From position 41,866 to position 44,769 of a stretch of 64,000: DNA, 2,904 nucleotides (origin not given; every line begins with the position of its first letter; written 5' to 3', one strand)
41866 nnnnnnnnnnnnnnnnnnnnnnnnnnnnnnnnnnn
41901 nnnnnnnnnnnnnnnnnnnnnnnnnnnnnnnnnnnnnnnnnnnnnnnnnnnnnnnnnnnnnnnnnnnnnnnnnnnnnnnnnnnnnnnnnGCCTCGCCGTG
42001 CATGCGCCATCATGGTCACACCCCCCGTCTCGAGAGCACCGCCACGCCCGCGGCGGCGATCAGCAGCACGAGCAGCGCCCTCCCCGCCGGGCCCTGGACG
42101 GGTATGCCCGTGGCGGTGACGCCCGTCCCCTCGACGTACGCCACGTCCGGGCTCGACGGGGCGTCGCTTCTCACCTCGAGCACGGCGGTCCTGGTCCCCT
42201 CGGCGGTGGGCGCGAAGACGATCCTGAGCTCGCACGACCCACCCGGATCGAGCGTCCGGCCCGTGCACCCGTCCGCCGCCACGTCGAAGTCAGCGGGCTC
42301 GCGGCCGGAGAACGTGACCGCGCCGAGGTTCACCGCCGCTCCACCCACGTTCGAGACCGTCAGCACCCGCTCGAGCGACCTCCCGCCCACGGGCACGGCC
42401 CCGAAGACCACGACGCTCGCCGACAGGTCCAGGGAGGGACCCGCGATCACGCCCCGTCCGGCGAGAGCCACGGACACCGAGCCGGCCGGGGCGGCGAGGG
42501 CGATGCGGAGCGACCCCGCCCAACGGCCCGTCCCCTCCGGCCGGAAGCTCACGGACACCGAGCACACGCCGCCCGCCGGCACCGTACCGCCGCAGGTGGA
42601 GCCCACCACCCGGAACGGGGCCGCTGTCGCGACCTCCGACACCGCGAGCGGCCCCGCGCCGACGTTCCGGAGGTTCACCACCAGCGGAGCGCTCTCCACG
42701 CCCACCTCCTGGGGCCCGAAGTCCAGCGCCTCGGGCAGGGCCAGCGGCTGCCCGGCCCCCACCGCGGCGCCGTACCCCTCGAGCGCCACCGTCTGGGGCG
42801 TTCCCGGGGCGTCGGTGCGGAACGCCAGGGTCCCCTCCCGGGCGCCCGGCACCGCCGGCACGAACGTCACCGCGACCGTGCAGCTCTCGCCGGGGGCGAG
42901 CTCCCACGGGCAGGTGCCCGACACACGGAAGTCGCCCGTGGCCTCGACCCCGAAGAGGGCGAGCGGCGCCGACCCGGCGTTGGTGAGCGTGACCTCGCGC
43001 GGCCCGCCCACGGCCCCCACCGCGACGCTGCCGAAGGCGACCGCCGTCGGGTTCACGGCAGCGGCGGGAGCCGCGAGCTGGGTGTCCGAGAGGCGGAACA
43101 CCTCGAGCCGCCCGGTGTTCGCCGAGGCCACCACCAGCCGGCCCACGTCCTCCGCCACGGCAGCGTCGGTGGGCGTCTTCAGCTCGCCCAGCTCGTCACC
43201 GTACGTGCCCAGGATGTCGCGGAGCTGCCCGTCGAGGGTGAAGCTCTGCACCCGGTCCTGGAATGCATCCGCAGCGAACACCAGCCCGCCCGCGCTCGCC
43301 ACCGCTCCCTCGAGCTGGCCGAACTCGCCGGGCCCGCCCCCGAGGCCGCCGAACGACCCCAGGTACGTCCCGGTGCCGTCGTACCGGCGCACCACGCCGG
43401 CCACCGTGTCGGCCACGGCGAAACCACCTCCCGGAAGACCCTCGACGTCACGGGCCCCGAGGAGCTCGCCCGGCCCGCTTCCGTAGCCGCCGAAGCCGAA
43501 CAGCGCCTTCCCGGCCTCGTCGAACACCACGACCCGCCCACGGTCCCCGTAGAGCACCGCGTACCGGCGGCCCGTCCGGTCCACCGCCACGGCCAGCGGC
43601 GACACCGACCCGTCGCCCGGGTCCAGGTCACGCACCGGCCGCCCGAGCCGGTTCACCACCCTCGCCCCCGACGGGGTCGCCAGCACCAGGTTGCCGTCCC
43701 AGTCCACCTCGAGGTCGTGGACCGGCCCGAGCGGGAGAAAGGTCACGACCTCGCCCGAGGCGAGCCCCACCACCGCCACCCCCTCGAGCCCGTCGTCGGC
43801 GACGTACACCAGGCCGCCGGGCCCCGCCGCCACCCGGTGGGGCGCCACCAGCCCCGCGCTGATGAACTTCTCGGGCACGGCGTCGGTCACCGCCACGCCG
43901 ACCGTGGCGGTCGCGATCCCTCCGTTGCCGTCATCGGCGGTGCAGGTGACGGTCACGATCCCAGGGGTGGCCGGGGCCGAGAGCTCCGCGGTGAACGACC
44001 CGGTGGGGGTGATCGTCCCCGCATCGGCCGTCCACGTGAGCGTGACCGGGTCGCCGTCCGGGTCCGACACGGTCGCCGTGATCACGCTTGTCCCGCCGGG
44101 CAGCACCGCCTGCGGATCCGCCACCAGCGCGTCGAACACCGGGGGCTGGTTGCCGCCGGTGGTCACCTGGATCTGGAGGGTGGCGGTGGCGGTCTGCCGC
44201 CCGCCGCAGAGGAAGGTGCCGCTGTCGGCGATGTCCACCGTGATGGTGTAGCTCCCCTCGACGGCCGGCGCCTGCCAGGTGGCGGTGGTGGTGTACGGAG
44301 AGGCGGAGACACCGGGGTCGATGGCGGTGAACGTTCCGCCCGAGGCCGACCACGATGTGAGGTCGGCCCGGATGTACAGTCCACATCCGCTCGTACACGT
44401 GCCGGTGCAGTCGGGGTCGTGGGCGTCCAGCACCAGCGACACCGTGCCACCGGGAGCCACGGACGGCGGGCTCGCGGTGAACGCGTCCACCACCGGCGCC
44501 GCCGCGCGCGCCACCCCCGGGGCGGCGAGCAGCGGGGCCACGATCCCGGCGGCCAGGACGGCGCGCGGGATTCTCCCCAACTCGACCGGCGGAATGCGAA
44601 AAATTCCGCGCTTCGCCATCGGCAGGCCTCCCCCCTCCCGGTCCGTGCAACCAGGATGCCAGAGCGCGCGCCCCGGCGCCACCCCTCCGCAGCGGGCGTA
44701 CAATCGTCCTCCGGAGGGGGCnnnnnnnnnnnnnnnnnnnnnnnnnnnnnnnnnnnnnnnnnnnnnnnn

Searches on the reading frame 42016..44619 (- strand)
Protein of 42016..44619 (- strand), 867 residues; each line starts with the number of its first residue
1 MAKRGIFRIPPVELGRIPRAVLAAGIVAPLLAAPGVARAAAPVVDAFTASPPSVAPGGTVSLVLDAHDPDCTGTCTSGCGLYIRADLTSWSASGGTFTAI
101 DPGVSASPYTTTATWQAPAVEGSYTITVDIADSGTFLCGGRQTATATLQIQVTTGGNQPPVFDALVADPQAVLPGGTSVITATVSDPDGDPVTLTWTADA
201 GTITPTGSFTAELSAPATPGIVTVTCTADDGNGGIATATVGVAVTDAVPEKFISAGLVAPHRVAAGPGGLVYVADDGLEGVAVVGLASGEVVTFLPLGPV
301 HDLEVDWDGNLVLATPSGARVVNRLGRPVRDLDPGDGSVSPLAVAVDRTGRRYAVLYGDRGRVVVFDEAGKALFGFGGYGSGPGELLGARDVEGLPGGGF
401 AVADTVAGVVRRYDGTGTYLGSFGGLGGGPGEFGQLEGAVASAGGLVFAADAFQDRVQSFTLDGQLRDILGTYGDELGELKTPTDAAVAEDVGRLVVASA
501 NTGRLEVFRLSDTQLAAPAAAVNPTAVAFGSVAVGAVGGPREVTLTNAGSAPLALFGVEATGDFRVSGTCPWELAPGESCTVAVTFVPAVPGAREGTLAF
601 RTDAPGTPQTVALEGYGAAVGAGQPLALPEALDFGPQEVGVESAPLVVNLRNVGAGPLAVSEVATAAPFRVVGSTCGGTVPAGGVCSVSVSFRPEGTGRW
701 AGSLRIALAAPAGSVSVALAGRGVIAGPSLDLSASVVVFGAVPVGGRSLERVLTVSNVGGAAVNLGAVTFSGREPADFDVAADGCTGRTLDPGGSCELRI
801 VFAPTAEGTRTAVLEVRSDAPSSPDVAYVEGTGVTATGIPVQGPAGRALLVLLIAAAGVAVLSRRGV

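Call 10: search_protein_families(library=pfam, proteins=[window:42016-44619:-], max_evalue=0.01)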
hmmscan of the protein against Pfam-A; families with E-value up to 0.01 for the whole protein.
window:42016-44619:- (867 aa): 11 families
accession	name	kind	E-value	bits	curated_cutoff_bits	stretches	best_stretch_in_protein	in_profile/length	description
PF22544.2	HYDIN_VesB_CFA65-like_Ig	-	5.5e-24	84.7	25.5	3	521-615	4-99/100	HYDIN/CFA65/VesB-like, Ig-like domain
PF15780.11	ASH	-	3.9e-23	81.9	27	2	736-825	13-97/98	Abnormal spindle-like microcephaly-assoc'd, ASPM-SPD-2-Hydin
PF22073.2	Cep192_D4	-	6.4e-19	68.6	35.5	2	522-617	6-111/112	Cep192 domain 4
PF17963.7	Big_9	-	1.1e-08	36.2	23.6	1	157-242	1-88/89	Bacterial Ig domain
PF07610.17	DUF1573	-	1.5e-08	35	26.1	0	541-615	21-96/98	Protein of unknown function (DUF1573)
PF12371.14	TMEM131_like_N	-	1.6e-08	35.1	28.8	0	523-602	4-84/84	Transmembrane protein 131-like N-terminal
PF24507.1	Ig_CFAP65_4th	-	1.1e-06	29.4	27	0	543-616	2-75/76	CFAP65, fourth Ig-like domain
PF24770.2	Ig-CFAP74_2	-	3.9e-06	27.9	27.4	0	786-833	134-180/185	CFAP74 second Ig-like domain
PF22066.2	Cep192_D8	-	1.9e-05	25.3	33.5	0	631-722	12-99/101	Cep192 domain 8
PF24771.2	Ig_CFAP74_1st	-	0.00014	22.6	29.2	0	523-603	4-87/97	CFAP74 first Ig-like domain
PF00801.26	PKD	-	0.0013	19.1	23.5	1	166-239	5-76/80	PKD domain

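Call 83: search_protein_families(library=pfam, proteins=[window:42016-44619:-], max_evalue=10)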
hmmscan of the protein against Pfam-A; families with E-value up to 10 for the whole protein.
window:42016-44619:- (867 aa): 18 families
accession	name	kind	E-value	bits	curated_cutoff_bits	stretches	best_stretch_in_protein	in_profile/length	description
PF22544.2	HYDIN_VesB_CFA65-like_Ig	-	5.5e-24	84.7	25.5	3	521-615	4-99/100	HYDIN/CFA65/VesB-like, Ig-like domain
PF15780.11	ASH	-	3.9e-23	81.9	27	3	736-825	13-97/98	Abnormal spindle-like microcephaly-assoc'd, ASPM-SPD-2-Hydin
PF22073.2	Cep192_D4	-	6.4e-19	68.6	35.5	3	522-617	6-111/112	Cep192 domain 4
PF17963.7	Big_9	-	1.1e-08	36.2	23.6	2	157-242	1-88/89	Bacterial Ig domain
PF07610.17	DUF1573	-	1.5e-08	35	26.1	2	541-615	21-96/98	Protein of unknown function (DUF1573)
PF12371.14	TMEM131_like_N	-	1.6e-08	35.1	28.8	2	523-602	4-84/84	Transmembrane protein 131-like N-terminal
PF24507.1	Ig_CFAP65_4th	-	1.1e-06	29.4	27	2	543-616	2-75/76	CFAP65, fourth Ig-like domain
PF24770.2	Ig-CFAP74_2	-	3.9e-06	27.9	27.4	1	786-833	134-180/185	CFAP74 second Ig-like domain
PF22066.2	Cep192_D8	-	1.9e-05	25.3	33.5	1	631-722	12-99/101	Cep192 domain 8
PF24771.2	Ig_CFAP74_1st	-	0.00014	22.6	29.2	1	523-603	4-87/97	CFAP74 first Ig-like domain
PF00801.26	PKD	-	0.0013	19.1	23.5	1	166-239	5-76/80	PKD domain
PF17170.10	DUF5128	-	0.023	14.3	22.9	1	351-387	54-90/321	6-bladed beta-propeller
PF09136.16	Glucodextran_B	-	0.033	14.5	27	1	177-242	18-81/83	Glucodextranase, domain B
PF01436.27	NHL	-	0.051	14.1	20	1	260-275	4-19/28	NHL repeat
PF21633.3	MOV-10_Ig-like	-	0.083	13.4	27.4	1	565-601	69-105/126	Helicase MOV-10, Ig-like domain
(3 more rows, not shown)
